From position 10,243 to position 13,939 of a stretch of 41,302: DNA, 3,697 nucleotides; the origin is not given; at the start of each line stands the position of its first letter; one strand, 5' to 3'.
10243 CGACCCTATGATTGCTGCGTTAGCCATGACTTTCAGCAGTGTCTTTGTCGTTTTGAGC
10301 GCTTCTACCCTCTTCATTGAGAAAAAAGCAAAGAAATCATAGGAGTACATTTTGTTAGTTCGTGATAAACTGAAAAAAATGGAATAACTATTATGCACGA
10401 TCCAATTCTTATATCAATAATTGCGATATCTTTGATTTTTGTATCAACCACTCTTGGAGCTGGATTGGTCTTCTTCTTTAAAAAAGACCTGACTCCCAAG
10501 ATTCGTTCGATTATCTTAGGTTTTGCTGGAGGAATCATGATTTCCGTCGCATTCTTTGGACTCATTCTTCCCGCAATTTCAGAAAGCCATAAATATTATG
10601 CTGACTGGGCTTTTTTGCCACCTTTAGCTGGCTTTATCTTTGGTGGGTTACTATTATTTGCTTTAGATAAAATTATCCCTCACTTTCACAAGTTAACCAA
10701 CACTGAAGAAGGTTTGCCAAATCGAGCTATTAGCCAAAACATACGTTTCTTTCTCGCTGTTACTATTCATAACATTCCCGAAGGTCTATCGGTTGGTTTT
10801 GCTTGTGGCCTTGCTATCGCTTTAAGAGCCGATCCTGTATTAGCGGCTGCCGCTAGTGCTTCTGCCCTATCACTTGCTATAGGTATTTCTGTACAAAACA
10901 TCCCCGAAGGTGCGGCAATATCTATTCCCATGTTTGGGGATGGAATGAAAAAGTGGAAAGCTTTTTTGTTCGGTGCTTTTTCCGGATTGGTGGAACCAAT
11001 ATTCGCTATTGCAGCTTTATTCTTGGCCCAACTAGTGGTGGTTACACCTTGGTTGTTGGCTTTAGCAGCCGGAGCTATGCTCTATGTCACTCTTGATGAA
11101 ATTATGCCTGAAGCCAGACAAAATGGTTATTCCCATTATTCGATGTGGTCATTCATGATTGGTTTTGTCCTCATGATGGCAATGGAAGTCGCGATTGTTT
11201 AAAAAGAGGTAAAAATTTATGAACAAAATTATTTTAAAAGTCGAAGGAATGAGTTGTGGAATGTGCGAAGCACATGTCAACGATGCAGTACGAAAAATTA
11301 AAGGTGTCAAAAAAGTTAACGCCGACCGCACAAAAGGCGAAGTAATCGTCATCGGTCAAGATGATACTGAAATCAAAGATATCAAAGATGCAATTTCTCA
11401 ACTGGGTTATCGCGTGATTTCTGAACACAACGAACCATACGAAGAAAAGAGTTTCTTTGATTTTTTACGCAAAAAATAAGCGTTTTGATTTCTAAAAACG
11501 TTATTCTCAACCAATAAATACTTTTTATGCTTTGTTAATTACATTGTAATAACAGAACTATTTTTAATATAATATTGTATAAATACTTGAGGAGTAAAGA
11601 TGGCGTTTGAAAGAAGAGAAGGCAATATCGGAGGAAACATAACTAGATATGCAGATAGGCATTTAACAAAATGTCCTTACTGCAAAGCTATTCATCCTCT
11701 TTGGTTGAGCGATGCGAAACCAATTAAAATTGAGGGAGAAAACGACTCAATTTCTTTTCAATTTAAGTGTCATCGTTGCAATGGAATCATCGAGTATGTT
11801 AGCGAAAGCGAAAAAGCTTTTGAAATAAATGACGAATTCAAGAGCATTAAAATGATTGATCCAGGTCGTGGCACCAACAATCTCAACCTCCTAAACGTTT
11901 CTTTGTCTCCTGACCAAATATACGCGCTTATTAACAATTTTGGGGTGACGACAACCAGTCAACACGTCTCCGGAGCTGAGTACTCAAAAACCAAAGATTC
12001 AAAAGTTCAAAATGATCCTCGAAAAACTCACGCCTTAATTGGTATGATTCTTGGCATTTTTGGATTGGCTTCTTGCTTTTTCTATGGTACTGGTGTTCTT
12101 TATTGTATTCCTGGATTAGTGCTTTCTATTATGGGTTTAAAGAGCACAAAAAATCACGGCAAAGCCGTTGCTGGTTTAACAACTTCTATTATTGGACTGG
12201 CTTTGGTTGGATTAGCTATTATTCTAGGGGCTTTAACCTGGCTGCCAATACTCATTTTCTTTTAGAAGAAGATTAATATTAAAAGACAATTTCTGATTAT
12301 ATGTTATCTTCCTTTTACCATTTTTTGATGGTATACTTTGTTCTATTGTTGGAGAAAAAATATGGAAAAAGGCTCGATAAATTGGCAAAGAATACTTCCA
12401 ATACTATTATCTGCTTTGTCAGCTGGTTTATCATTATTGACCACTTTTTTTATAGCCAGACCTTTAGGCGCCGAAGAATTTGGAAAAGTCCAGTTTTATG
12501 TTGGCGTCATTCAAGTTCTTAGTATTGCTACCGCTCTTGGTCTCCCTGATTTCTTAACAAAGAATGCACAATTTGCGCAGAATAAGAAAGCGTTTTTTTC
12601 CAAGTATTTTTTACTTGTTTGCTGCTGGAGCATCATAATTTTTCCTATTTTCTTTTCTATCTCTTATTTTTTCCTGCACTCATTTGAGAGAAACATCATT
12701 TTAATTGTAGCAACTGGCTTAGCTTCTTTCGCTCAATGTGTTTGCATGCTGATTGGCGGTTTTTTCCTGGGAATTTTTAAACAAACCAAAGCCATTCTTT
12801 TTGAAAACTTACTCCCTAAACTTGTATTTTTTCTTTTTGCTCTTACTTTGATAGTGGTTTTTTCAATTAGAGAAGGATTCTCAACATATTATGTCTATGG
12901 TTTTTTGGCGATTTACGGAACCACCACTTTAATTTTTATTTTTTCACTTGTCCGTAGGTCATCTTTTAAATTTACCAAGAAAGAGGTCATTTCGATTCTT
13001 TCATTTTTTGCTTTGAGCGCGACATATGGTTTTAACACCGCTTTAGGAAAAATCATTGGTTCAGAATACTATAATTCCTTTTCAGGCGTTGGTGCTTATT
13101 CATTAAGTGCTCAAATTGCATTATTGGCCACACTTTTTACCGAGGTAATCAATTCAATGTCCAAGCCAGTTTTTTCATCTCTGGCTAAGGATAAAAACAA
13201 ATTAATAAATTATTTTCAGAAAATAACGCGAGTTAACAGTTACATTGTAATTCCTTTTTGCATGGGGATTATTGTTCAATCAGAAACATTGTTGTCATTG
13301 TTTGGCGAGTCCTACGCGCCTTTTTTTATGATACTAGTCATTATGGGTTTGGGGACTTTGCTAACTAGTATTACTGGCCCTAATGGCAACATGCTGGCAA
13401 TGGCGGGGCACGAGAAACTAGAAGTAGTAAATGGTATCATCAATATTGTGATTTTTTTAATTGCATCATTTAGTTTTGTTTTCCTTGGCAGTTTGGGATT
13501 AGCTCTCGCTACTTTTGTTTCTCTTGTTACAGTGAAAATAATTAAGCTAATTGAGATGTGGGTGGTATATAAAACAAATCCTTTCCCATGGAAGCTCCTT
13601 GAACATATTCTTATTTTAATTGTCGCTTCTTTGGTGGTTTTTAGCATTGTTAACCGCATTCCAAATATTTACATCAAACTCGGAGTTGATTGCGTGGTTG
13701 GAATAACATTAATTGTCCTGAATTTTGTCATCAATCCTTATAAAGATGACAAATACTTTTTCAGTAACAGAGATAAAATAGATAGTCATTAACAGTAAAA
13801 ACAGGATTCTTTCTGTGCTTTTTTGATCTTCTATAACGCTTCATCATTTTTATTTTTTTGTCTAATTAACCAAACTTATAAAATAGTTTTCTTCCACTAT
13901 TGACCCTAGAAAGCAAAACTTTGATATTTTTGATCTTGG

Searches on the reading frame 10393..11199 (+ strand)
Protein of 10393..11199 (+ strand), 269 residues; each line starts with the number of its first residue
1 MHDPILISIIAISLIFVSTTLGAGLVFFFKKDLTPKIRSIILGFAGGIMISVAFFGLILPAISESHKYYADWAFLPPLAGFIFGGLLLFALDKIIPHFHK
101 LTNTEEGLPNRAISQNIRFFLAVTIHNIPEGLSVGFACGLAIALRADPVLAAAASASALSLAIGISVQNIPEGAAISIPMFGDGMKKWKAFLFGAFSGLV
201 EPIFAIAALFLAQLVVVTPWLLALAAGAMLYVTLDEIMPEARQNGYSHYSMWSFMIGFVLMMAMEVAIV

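Call 9: search_protein_families(library=pfam, proteins=[window:10393-11199:+], max_evalue=0.001)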
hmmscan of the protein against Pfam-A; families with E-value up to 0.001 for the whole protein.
window:10393-11199:+ (269 aa): 1 family
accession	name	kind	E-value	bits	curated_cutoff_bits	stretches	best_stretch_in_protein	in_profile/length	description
PF02535.28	Zip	-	4.7e-27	95.5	35.1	2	117-264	179-322/323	ZIP Zinc transporter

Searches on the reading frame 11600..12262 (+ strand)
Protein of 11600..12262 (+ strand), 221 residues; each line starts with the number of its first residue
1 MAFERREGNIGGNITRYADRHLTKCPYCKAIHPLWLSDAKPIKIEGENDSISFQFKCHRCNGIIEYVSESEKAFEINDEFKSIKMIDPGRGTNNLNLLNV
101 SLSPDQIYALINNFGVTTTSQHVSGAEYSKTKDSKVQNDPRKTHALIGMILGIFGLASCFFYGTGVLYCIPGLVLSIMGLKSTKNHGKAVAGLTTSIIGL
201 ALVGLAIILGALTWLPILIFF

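Call 9: search_protein_families(library=pfam, proteins=[window:11600-12262:+], max_evalue=0.001)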
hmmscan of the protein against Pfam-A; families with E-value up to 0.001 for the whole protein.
window:11600-12262:+ (221 aa): 1 family
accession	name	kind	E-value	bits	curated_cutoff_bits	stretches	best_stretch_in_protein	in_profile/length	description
PF06573.16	Churchill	-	0.00025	21.8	25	1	23-91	28-95/112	Churchill protein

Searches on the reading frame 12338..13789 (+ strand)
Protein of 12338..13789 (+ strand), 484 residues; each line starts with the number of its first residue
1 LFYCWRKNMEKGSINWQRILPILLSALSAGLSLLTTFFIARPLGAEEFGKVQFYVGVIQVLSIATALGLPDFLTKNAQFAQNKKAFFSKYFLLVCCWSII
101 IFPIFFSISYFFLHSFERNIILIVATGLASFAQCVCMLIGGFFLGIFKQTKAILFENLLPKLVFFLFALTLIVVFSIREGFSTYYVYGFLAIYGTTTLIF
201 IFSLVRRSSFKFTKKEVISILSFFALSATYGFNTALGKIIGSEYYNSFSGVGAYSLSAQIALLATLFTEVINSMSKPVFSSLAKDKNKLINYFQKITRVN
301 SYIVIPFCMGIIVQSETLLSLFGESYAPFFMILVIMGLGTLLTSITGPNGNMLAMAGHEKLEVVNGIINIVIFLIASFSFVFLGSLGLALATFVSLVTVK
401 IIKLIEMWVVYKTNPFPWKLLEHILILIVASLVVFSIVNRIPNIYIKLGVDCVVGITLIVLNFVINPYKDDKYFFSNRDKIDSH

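Call 9: search_protein_families(library=pfam, proteins=[window:12338-13789:+], max_evalue=0.001)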
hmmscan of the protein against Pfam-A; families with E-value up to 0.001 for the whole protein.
window:12338-13789:+ (484 aa): 2 families
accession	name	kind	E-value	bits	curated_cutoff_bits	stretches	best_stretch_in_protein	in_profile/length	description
PF13440.11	Polysacc_synt_3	-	6.7e-15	55.5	23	1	39-327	2-289/293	Polysaccharide biosynthesis protein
PF01943.22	Polysacc_synt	-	1.3e-10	41.6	28.2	1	23-282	10-273/274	Polysaccharide biosynthesis protein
